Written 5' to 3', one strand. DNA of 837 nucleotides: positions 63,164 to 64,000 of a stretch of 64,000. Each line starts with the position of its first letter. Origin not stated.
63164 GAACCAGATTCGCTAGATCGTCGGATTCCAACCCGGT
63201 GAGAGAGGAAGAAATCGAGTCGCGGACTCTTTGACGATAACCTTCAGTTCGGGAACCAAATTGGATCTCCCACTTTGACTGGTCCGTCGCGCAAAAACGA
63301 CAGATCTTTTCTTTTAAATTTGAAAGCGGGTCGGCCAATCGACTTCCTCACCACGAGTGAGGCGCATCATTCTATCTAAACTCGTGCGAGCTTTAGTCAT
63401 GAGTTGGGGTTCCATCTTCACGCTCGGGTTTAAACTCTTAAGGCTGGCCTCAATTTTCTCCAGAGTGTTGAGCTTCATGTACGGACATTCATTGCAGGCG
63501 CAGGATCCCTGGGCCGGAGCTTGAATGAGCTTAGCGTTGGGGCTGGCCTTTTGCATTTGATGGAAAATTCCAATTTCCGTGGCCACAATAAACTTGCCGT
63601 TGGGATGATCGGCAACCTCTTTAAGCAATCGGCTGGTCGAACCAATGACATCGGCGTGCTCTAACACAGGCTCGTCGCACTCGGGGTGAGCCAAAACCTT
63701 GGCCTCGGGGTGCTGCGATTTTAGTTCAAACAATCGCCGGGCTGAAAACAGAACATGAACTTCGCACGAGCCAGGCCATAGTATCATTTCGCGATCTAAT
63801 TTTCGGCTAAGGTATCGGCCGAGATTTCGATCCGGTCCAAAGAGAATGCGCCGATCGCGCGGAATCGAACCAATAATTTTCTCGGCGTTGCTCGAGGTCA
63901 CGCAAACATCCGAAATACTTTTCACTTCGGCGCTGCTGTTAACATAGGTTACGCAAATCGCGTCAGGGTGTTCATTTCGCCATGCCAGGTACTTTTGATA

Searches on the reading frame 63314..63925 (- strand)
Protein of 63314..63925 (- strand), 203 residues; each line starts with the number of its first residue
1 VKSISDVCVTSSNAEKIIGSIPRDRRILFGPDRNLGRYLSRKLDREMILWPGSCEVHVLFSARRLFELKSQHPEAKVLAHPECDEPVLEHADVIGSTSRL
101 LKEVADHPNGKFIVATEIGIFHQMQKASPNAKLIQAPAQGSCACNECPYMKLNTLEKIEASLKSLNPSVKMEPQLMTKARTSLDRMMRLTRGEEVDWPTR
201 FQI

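Call 60: search_protein_families(library=pfam, proteins=[window:63314-63925:-], max_evalue=0.001)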
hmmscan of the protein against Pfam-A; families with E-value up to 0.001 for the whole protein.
window:63314-63925:- (203 aa): 1 family
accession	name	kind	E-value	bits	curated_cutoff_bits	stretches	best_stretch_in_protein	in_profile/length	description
PF02445.21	NadA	-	1.1e-60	205.7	27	1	2-187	113-294/295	Quinolinate synthetase A protein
